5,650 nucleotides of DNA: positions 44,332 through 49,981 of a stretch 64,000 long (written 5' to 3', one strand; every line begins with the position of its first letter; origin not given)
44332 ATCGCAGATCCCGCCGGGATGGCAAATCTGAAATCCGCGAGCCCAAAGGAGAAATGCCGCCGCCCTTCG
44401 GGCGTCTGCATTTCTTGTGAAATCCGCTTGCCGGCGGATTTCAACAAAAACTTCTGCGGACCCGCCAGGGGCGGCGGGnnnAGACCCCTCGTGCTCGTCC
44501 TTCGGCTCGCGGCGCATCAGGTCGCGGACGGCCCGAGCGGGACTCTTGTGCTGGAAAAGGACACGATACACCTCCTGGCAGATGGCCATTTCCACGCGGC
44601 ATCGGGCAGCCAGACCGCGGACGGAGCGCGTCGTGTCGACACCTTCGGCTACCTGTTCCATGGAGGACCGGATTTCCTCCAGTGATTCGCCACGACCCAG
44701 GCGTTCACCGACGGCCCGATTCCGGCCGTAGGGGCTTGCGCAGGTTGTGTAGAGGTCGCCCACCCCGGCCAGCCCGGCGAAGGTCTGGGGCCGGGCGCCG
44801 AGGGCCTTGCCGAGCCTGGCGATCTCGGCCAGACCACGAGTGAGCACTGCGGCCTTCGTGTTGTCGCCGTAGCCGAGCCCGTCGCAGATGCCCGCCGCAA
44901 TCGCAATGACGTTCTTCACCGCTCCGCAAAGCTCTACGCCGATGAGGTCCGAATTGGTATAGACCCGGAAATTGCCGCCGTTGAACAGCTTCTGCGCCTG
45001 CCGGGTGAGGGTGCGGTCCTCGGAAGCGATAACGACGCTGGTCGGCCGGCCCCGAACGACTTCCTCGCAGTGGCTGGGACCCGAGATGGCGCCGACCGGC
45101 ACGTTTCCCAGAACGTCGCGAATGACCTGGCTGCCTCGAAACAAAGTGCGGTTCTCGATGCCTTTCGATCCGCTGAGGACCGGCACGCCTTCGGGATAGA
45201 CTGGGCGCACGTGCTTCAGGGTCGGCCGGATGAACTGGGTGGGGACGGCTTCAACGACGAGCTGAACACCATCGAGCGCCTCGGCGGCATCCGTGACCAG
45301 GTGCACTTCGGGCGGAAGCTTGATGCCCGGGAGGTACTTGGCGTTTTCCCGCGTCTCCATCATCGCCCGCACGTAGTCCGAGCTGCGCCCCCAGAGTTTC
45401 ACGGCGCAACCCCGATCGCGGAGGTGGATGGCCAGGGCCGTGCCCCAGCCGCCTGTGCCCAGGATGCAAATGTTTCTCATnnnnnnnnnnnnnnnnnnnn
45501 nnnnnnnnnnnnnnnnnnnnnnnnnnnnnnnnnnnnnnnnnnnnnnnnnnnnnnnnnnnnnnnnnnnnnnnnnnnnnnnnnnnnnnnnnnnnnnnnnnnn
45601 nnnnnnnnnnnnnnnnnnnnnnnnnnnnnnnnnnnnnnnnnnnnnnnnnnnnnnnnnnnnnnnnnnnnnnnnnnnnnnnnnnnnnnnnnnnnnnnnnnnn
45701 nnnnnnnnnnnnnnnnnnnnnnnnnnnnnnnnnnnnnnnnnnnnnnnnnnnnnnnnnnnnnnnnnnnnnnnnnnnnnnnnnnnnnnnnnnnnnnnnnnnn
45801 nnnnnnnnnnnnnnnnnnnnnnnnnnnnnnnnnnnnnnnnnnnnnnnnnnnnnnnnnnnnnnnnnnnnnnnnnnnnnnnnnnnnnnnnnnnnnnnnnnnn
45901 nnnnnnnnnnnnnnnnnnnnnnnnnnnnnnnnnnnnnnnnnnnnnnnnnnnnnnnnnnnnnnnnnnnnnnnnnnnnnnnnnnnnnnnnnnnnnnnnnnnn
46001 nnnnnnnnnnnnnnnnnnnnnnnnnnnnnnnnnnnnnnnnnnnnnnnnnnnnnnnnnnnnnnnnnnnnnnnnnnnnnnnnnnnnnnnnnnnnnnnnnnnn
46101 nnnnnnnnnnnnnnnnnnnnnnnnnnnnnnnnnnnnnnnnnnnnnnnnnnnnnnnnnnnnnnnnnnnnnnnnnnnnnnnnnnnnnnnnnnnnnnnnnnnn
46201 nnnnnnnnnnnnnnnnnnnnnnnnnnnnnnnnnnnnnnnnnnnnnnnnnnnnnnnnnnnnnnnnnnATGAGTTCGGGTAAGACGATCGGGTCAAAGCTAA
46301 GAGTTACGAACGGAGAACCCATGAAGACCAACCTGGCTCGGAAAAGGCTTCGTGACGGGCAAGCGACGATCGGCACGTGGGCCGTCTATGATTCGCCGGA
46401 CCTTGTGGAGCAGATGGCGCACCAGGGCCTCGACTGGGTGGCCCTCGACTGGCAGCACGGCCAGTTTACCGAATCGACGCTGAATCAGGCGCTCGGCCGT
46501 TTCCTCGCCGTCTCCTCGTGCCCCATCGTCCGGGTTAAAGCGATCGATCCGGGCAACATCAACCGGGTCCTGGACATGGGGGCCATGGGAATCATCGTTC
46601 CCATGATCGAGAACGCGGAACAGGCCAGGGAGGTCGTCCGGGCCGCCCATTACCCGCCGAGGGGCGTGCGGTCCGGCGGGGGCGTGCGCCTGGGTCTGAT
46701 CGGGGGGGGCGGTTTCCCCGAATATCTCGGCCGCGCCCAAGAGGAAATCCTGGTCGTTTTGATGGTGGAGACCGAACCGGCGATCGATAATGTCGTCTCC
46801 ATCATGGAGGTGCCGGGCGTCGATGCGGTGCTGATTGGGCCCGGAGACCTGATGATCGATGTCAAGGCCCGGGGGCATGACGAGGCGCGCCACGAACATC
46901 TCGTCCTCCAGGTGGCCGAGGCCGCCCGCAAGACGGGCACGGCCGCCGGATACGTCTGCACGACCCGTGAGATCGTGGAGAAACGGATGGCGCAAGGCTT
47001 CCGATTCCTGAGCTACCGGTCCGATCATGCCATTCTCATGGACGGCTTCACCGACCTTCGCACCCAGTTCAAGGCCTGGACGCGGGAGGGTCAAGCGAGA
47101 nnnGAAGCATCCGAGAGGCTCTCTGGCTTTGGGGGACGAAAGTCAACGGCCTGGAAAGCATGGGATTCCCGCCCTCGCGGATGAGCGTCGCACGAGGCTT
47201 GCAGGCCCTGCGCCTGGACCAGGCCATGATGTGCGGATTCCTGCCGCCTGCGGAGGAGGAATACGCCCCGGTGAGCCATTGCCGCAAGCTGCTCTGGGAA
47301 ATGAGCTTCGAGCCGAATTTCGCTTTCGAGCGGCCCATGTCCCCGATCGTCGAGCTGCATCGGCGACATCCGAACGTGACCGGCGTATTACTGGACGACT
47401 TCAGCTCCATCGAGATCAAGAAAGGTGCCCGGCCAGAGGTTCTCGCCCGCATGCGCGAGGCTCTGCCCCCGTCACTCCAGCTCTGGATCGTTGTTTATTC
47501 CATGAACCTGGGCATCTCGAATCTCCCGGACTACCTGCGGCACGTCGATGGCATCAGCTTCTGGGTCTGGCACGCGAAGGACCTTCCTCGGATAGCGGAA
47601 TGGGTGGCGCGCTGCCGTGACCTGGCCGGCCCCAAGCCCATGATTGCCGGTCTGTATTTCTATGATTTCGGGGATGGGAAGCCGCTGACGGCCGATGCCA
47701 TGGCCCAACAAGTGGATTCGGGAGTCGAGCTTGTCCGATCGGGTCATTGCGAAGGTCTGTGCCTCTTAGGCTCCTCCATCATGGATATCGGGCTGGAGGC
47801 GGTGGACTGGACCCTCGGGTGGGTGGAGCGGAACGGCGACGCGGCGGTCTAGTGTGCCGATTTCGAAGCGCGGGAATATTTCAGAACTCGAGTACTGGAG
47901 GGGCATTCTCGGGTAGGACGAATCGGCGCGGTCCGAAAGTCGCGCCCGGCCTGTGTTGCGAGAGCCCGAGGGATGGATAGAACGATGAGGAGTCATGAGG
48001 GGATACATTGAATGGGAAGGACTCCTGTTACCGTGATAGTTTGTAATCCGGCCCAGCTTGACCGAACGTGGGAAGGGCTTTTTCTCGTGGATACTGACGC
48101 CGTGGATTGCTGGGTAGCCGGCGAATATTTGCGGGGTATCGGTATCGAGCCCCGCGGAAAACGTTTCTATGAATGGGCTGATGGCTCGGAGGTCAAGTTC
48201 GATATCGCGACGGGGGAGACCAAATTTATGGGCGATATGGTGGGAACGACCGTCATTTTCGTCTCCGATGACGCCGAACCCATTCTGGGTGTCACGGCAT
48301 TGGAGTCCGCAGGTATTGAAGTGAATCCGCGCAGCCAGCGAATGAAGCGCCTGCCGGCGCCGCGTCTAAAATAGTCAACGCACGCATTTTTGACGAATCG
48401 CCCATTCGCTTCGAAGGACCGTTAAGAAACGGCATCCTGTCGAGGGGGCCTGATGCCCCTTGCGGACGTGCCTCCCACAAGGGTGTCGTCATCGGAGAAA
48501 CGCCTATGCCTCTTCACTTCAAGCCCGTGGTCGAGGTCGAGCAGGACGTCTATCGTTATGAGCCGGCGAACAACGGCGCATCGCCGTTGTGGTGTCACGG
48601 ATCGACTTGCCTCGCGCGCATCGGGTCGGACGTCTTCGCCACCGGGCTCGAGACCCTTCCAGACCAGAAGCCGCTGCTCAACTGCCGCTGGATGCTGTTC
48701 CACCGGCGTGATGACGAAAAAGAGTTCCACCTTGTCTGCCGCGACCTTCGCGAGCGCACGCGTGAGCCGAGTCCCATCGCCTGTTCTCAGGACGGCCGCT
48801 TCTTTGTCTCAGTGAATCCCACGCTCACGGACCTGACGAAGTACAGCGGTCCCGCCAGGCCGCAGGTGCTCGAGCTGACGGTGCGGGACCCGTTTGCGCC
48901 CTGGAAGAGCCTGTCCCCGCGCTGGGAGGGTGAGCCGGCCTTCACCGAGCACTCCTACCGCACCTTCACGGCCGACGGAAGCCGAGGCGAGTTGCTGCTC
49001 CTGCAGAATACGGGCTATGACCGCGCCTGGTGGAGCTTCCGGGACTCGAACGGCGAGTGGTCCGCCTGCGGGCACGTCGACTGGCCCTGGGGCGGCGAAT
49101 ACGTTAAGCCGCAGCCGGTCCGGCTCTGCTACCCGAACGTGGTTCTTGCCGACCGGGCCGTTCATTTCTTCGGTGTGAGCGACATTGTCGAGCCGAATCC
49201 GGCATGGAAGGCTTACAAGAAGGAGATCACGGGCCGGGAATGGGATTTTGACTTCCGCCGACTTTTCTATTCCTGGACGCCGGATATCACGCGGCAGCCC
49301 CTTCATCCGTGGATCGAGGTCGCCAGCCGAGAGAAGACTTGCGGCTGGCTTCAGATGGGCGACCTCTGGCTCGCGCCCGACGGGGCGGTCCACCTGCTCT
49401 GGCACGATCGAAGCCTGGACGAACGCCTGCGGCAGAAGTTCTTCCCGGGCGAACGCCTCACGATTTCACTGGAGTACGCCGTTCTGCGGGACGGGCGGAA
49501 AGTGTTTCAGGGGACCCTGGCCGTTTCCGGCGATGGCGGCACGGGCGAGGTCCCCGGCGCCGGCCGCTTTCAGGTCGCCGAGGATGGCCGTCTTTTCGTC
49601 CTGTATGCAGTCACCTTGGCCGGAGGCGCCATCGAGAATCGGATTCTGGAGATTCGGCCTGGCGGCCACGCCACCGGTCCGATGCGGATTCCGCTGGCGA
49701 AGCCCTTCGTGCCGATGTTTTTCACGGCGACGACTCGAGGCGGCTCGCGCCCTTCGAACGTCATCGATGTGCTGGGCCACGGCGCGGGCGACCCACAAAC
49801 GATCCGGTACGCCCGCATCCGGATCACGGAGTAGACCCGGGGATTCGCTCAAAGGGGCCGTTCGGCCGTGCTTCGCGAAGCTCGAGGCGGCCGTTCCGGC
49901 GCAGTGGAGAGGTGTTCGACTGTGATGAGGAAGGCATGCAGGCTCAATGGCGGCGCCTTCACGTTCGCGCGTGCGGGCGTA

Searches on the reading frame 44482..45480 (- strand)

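Call 54: search_protein_families(library=pfam, proteins=[window:44482-45480:-], max_evalue=0.001)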
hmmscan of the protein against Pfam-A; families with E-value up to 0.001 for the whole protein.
window:44482-45480:- (333 aa): 4 families
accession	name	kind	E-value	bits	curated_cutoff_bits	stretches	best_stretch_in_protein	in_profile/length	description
PF07479.19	NAD_Gly3P_dh_C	-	3.4e-58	196.3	25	1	178-318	1-141/142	NAD-dependent glycerol-3-phosphate dehydrogenase C-terminus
PF01210.29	NAD_Gly3P_dh_N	-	1.5e-47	161.9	23.1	1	3-157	1-156/158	NAD-dependent glycerol-3-phosphate dehydrogenase N-terminus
PF20618.3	GPD_NAD_C_bact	-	7.2e-17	62.1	27.6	1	238-304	1-66/66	Bacterial GPD, NAD-dependent C-terminal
PF02558.23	ApbA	-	5.6e-06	26.5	22.2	1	4-116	1-111/150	Ketopantoate reductase PanE/ApbA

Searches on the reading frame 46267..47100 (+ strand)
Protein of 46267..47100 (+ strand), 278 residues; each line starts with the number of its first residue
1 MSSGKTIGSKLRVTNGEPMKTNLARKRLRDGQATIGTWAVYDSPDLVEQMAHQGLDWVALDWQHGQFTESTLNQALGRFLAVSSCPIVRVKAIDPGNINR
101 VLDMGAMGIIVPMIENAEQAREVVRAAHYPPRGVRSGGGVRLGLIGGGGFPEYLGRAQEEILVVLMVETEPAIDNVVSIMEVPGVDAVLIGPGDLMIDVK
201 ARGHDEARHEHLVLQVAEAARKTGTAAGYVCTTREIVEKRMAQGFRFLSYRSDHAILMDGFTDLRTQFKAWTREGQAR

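Call 4: search_protein_families(library=pfam, proteins=[window:46267-47100:+], max_evalue=0.1)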
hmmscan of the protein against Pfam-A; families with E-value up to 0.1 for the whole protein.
window:46267-47100:+ (278 aa): 1 family
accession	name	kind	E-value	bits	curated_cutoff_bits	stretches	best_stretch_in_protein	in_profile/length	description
PF03328.21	HpcH_HpaI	-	1.6e-32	113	25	1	35-253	2-214/221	HpcH/HpaI aldolase/citrate lyase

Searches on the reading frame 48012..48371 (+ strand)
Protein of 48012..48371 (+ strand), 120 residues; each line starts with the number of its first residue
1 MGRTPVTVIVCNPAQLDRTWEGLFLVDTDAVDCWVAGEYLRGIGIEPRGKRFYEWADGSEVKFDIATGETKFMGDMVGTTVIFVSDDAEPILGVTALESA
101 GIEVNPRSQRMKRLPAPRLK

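Call 4: search_protein_families(library=pfam, proteins=[window:48012-48371:+], max_evalue=0.1)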
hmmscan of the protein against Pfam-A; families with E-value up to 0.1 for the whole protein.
window:48012-48371:+ (120 aa): 1 family
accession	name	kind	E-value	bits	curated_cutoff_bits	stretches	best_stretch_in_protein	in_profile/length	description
PF23444.1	DUF7127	-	0.099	13.4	27.6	0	48-89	12-53/83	Family of unknown function (DUF7127)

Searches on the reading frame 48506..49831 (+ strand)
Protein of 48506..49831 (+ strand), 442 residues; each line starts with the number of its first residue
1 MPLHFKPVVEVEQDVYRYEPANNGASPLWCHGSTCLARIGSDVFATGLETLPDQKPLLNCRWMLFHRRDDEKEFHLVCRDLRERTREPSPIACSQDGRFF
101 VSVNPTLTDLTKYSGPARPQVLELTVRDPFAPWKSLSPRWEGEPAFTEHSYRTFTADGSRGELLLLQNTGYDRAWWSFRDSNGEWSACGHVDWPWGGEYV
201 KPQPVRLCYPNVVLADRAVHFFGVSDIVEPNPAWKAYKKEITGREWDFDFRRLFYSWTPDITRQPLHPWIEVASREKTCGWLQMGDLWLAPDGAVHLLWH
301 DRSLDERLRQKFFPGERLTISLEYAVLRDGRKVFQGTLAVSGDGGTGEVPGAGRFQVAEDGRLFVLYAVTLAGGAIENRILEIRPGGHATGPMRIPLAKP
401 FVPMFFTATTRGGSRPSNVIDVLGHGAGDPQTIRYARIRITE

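Call 4: search_protein_families(library=pfam, proteins=[window:48506-49831:+], max_evalue=0.1)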
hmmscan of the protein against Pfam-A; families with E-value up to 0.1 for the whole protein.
window:48506-49831:+ (442 aa): 0 families

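Call 50: search_protein_families(library=pfam, proteins=[window:48506-49831:+], max_evalue=0.1)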
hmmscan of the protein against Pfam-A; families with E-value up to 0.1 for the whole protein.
window:48506-49831:+ (442 aa): 0 families

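Call 74: search_solved_structures(query=window:48506-49831:+, max_evalue=1)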
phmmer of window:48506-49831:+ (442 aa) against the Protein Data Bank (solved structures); distinct sequences matched with E-value up to 1: 0.
